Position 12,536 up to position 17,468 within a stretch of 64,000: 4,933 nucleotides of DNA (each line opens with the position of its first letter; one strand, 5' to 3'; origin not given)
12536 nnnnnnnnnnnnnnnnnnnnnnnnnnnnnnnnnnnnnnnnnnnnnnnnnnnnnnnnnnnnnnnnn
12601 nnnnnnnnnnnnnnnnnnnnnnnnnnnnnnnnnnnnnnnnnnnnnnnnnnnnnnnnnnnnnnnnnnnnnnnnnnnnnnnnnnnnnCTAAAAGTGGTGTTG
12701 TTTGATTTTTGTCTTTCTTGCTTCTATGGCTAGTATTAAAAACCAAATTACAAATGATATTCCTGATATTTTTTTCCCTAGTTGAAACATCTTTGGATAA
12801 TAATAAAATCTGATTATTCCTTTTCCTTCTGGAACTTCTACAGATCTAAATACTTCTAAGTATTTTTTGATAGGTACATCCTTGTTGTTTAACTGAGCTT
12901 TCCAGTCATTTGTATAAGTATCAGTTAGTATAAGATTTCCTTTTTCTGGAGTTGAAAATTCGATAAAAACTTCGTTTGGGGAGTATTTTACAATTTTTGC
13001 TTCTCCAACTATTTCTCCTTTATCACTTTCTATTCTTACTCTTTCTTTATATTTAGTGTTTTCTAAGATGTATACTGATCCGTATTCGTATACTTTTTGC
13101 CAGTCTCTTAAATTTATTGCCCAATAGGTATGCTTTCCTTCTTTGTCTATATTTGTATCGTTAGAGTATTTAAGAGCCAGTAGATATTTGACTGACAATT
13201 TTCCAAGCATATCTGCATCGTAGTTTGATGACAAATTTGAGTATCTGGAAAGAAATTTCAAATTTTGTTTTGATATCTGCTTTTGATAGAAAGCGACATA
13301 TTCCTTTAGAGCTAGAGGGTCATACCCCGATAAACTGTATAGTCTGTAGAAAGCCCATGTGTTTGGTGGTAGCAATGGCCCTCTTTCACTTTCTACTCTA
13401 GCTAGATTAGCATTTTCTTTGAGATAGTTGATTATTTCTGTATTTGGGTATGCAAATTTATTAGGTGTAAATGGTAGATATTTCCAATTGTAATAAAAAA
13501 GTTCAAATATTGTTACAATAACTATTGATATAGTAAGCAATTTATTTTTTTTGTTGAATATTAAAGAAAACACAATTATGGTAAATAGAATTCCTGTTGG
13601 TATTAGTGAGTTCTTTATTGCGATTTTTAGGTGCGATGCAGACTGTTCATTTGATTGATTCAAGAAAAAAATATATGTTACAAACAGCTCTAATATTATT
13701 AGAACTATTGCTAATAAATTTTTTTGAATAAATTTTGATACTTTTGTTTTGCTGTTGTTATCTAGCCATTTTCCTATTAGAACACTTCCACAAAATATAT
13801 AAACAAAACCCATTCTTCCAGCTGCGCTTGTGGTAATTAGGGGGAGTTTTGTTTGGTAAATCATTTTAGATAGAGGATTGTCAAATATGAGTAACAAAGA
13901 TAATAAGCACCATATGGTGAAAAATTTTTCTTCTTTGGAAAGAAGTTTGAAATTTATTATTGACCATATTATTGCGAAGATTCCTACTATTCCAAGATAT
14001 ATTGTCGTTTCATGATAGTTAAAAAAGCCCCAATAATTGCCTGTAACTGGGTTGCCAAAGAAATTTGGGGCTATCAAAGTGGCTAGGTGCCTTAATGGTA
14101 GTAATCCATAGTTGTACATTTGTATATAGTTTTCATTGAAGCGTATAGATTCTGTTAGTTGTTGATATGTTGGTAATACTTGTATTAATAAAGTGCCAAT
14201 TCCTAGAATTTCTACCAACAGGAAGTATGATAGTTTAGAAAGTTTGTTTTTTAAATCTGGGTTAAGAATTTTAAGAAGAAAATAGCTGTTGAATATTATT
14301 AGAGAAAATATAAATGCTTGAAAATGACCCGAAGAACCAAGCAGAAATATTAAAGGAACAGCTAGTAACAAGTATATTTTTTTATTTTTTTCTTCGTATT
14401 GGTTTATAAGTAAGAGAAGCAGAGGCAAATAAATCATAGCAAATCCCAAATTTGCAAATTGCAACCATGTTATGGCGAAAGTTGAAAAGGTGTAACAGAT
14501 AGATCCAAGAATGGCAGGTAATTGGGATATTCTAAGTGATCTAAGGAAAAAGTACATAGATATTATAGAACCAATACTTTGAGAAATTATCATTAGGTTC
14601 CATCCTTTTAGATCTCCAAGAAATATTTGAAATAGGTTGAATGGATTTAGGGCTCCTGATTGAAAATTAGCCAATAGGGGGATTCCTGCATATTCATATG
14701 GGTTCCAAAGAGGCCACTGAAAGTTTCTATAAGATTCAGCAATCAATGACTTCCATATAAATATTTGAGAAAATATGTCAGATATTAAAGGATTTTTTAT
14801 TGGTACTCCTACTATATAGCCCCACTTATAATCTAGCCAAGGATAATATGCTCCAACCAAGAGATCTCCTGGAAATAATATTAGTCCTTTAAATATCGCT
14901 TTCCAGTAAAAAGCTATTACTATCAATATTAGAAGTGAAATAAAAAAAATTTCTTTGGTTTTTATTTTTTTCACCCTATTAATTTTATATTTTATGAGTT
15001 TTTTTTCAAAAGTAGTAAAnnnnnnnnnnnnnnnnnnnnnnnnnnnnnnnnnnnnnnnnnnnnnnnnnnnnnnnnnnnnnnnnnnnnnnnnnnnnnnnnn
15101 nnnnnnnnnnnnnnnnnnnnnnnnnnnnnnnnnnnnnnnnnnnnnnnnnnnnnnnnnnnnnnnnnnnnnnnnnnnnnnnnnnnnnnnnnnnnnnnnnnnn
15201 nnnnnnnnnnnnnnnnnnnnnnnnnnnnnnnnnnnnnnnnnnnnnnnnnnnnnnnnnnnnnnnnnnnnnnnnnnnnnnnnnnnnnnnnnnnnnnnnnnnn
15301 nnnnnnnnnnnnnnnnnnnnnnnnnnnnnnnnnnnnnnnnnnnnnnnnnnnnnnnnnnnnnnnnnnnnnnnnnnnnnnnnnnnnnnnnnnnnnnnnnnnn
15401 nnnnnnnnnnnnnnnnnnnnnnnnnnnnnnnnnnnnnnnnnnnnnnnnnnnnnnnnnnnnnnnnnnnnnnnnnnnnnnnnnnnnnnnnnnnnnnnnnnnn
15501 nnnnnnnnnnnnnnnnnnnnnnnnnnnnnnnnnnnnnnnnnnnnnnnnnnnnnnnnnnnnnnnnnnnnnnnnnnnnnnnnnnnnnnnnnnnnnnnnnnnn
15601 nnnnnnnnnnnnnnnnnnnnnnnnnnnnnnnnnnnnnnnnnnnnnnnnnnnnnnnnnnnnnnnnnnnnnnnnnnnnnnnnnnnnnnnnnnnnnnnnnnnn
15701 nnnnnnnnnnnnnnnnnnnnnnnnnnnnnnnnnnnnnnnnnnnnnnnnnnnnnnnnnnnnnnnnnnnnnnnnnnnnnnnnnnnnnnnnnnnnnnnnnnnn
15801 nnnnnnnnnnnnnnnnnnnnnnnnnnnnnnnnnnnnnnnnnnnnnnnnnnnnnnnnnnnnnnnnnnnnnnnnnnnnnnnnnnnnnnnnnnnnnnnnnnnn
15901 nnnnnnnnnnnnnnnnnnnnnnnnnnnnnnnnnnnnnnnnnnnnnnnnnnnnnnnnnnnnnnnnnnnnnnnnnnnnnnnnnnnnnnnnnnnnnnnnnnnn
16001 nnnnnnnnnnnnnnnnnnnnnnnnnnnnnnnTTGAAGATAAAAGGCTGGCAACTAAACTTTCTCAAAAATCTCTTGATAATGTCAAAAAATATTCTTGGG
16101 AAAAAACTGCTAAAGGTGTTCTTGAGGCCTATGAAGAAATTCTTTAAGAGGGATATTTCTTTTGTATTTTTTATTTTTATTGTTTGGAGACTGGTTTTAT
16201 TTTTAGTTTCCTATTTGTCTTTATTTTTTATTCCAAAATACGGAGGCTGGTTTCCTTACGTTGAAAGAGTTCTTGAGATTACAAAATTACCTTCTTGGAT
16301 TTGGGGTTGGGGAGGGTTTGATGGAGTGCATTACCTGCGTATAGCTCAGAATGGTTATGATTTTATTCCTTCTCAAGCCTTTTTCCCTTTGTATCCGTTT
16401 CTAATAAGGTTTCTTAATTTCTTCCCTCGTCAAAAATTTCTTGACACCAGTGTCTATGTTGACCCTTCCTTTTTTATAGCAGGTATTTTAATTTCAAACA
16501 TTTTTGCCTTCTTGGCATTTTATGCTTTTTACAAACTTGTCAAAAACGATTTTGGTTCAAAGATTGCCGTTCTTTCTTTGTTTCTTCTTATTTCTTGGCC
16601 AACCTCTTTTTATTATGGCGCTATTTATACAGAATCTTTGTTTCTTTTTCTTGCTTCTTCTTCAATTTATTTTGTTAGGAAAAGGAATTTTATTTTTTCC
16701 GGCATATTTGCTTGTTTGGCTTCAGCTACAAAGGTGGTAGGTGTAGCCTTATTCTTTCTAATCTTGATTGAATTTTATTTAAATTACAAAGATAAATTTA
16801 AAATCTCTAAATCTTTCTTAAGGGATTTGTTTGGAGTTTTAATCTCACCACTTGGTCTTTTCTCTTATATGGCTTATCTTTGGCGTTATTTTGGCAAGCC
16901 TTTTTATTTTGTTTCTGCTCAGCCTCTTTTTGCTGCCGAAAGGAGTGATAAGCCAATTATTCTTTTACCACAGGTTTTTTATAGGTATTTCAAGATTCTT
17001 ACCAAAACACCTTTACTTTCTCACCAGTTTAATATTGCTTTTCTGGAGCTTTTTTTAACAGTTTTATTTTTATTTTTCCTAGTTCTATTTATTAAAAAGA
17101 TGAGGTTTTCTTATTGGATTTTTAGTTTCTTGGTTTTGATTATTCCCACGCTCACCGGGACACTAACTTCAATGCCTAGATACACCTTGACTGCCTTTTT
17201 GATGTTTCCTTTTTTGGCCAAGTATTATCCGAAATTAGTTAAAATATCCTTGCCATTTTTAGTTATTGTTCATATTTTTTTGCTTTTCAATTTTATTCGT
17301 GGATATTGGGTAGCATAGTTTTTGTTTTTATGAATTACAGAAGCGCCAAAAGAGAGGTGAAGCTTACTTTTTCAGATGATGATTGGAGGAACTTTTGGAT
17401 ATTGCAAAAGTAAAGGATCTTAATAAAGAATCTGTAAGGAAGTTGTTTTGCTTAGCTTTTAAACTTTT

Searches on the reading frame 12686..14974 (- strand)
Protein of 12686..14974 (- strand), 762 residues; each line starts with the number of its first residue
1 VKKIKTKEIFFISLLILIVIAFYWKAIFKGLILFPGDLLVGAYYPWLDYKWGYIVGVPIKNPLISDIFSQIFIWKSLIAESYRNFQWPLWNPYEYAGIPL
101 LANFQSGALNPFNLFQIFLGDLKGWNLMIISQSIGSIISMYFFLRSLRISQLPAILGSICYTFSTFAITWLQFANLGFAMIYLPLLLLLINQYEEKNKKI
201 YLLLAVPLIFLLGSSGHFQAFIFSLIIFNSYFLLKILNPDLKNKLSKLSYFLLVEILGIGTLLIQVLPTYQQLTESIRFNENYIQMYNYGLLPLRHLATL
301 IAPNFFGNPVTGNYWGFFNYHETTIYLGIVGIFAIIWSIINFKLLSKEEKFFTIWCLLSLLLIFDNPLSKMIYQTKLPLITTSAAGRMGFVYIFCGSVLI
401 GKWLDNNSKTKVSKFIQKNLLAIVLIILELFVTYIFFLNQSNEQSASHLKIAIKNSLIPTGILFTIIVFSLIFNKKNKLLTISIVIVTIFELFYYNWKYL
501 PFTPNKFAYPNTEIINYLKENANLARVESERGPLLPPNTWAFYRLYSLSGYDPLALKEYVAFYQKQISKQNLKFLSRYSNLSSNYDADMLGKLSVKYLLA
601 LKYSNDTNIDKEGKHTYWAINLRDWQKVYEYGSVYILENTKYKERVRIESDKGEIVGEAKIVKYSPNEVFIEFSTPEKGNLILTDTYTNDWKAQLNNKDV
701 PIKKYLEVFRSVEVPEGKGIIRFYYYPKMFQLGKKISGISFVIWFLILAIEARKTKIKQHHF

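Call 4: search_protein_families(library=pfam, proteins=[window:12686-14974:-], max_evalue=0.01)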
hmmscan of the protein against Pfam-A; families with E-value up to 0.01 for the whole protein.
window:12686-14974:- (762 aa): 1 family
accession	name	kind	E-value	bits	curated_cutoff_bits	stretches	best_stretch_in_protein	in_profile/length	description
PF09586.16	YfhO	-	1.5e-19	70.3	28.5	2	658-737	755-835/835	Bacterial membrane protein YfhO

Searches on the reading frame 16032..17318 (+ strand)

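Call 37: search_protein_families(library=pfam, proteins=[window:16032-17318:+], max_evalue=0.001)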
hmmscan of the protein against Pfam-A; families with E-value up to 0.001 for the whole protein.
window:16032-17318:+ (428 aa): 2 families
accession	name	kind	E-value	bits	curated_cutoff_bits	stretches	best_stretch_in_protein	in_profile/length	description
PF04188.19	Mannosyl_trans2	-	5.5e-08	33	22.4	1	89-279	54-247/443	Mannosyltransferase (PIG-V)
PF13231.12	PMT_2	-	0.00036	21.2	26.1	1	150-263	23-145/160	Dolichyl-phosphate-mannose-protein mannosyltransferase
